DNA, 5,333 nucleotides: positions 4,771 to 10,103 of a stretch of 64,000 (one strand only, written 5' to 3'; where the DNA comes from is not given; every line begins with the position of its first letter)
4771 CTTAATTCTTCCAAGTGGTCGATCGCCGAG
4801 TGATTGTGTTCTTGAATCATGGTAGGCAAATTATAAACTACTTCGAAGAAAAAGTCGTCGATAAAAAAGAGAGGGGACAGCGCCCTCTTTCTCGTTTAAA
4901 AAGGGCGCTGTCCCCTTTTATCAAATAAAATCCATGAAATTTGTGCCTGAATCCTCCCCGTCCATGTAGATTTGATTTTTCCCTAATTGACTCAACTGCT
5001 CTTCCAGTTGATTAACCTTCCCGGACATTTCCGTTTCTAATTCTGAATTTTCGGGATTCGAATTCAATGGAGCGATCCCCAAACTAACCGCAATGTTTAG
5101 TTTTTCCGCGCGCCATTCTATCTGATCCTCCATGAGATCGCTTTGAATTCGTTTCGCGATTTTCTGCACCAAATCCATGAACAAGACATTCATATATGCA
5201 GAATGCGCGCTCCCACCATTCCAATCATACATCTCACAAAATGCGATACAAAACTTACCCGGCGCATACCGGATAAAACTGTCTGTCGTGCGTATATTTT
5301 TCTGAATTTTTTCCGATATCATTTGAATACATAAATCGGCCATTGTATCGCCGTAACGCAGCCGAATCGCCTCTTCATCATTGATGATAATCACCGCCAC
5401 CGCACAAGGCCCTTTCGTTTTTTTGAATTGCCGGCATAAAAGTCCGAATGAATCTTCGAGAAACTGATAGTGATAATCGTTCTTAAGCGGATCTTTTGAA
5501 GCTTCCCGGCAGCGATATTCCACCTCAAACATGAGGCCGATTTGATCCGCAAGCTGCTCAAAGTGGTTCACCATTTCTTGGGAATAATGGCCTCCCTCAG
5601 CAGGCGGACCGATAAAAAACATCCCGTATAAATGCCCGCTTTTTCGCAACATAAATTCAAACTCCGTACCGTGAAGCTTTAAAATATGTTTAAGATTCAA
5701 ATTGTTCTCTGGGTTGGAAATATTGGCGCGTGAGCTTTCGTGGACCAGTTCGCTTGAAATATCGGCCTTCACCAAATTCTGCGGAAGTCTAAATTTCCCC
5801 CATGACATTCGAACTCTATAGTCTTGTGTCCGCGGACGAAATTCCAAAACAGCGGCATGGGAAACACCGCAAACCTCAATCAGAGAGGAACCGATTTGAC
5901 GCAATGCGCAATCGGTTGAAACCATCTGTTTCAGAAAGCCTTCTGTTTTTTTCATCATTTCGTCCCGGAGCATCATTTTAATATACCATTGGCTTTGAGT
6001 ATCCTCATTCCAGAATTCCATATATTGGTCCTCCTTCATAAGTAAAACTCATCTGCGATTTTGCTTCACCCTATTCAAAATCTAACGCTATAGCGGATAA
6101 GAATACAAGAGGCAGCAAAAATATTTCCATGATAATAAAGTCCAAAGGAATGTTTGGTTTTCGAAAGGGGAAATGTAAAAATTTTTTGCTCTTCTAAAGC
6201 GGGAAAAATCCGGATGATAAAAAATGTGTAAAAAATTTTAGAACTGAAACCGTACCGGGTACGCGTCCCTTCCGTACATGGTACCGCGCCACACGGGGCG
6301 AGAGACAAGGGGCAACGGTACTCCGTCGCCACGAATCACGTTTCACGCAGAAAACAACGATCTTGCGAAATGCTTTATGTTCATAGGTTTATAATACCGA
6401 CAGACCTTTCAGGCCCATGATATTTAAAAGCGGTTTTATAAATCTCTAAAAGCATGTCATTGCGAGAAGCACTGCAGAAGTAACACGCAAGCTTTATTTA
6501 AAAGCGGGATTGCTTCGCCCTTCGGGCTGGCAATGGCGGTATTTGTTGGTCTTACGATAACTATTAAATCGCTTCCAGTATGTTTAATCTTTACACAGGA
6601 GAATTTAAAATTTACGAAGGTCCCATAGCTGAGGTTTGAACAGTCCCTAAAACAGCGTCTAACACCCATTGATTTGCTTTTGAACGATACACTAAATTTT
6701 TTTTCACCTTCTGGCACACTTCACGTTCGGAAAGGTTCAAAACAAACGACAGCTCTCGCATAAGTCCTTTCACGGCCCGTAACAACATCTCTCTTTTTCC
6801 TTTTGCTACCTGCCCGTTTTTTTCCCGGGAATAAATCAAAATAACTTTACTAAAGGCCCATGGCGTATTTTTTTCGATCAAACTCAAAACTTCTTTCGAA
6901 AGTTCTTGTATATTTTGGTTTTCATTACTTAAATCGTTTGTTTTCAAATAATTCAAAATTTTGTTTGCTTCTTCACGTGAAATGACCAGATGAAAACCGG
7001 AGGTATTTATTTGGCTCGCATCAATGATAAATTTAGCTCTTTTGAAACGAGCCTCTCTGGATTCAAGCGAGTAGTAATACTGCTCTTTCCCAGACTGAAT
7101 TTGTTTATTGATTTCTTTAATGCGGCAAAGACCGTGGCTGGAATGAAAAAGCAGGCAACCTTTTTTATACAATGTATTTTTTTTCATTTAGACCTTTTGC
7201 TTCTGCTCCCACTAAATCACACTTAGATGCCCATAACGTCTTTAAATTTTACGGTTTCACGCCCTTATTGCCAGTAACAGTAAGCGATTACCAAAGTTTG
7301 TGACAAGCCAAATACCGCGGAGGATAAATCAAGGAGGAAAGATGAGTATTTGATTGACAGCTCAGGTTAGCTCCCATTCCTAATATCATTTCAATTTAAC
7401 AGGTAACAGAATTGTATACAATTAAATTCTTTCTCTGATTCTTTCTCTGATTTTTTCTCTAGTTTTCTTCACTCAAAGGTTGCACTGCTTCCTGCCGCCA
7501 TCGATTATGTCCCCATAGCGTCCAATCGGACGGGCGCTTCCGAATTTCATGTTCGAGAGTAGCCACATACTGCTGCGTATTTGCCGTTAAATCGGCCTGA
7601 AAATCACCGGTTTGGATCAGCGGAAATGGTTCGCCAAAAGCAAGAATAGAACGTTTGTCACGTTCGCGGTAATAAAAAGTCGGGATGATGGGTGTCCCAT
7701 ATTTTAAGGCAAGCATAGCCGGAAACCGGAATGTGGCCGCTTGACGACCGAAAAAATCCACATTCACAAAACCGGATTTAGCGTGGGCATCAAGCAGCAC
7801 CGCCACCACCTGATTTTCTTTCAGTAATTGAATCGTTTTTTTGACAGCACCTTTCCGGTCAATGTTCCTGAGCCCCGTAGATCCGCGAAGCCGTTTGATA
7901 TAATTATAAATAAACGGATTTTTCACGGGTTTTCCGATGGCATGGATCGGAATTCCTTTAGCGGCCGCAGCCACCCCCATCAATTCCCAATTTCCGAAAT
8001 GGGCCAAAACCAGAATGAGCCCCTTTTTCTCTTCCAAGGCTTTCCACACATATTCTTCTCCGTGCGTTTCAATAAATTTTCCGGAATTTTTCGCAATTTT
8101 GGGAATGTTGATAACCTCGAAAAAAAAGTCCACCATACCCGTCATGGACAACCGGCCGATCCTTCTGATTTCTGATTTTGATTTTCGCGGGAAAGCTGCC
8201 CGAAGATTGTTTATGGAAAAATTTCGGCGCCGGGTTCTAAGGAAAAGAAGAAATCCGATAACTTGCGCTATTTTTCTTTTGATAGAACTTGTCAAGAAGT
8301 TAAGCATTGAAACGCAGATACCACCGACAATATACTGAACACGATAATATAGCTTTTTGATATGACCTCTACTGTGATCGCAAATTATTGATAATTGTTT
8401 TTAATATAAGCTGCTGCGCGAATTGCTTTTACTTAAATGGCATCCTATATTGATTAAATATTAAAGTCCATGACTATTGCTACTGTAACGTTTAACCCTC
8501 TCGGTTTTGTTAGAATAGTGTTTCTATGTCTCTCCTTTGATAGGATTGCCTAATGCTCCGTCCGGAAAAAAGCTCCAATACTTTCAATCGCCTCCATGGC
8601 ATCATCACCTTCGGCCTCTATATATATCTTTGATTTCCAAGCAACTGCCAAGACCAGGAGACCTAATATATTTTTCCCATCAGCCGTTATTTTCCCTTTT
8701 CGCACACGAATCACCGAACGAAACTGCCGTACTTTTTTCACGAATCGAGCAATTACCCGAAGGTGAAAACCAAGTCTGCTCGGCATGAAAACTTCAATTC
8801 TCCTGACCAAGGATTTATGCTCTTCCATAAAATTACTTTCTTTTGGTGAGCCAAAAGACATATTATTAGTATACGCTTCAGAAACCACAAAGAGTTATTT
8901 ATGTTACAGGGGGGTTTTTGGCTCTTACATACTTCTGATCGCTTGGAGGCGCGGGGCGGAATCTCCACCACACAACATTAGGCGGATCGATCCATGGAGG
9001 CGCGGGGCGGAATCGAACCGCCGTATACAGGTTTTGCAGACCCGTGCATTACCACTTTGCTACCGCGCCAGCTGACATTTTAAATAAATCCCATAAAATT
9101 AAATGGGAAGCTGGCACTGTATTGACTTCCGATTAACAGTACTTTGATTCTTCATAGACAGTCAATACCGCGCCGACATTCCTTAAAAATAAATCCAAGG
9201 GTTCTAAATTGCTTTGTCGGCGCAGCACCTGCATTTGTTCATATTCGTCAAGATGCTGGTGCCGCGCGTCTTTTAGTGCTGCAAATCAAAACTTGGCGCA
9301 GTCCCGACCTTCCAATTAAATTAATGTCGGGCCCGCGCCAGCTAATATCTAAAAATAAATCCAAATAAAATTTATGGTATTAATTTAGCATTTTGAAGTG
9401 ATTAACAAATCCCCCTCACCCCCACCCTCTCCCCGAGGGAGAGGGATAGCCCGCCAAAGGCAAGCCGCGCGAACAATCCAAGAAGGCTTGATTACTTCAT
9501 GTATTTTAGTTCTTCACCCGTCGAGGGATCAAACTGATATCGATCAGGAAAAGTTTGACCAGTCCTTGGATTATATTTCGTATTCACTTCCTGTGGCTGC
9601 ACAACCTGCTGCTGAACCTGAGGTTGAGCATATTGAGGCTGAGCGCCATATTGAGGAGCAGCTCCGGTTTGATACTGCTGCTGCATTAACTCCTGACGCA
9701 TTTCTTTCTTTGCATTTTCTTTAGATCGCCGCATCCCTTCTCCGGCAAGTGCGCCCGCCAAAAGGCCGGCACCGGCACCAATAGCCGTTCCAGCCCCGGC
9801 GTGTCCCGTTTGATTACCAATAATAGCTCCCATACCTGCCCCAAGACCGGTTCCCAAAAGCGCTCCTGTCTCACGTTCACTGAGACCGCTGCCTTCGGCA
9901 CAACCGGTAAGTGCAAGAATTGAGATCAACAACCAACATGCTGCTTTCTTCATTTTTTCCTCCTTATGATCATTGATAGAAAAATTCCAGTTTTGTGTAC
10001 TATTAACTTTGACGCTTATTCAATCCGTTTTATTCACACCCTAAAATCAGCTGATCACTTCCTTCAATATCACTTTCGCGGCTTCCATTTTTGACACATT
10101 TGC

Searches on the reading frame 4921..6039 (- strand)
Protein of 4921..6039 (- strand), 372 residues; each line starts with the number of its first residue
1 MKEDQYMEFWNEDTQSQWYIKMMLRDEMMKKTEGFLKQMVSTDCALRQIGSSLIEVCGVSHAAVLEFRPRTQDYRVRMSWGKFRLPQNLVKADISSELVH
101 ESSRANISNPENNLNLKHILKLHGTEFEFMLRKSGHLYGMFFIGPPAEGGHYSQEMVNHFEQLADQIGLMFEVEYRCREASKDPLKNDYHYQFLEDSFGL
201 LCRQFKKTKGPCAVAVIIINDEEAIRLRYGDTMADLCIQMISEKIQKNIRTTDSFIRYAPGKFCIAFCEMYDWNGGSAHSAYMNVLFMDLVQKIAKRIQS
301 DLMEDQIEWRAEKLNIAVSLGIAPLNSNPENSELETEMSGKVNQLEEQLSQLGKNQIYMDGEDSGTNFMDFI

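Call 81: search_protein_families(library=pfam, max_evalue=0.000001, proteins=[window:4921-6039:-])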
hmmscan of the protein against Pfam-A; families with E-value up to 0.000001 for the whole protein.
window:4921-6039:- (372 aa): 1 family
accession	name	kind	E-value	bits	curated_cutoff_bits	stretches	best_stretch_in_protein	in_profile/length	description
PF00990.26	GGDEF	-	5.2e-08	33.3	23.8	0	193-272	14-93/161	Diguanylate cyclase, GGDEF domain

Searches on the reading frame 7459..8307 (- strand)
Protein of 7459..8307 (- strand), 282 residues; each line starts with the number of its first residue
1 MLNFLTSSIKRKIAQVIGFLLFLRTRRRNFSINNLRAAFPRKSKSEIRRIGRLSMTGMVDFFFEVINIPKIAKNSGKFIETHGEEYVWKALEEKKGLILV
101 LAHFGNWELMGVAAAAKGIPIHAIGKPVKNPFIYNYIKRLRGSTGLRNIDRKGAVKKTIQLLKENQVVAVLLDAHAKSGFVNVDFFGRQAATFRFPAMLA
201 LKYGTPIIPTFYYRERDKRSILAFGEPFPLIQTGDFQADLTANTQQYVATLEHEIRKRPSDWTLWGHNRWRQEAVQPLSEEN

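Call 81: search_protein_families(library=pfam, max_evalue=0.000001, proteins=[window:7459-8307:-])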
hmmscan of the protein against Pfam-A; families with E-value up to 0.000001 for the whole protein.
window:7459-8307:- (282 aa): 1 family
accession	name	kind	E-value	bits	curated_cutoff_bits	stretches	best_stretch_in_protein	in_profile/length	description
PF03279.18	Lip_A_acyltrans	-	6.3e-42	144.2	22.3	1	3-271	27-294/295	Bacterial lipid A biosynthesis acyltransferase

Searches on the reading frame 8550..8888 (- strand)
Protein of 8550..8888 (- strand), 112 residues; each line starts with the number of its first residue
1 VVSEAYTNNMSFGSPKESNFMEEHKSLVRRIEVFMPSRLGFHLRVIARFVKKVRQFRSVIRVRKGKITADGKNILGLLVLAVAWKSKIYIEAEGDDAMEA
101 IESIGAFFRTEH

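Call 81: search_protein_families(library=pfam, max_evalue=0.000001, proteins=[window:8550-8888:-])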
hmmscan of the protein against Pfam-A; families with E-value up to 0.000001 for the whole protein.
window:8550-8888:- (112 aa): 1 family
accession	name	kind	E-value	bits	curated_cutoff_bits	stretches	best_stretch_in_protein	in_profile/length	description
PF00381.24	PTS-HPr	-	1.4e-17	64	23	1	34-109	6-80/81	PTS HPr component phosphorylation site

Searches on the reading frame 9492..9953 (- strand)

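Call 81: search_protein_families(library=pfam, max_evalue=0.000001, proteins=[window:9492-9953:-])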
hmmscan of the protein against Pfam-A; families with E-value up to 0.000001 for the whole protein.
window:9492-9953:- (153 aa): 2 families
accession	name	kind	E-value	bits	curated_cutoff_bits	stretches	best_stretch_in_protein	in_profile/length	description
PF13441.11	Gly-zipper_YMGG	-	9.2e-08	32.1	28.9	1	30-72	2-44/45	YMGG-like Gly-zipper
PF13488.11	Gly-zipper_Omp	-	7.2e-07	29.5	25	0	34-75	2-43/46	Glycine zipper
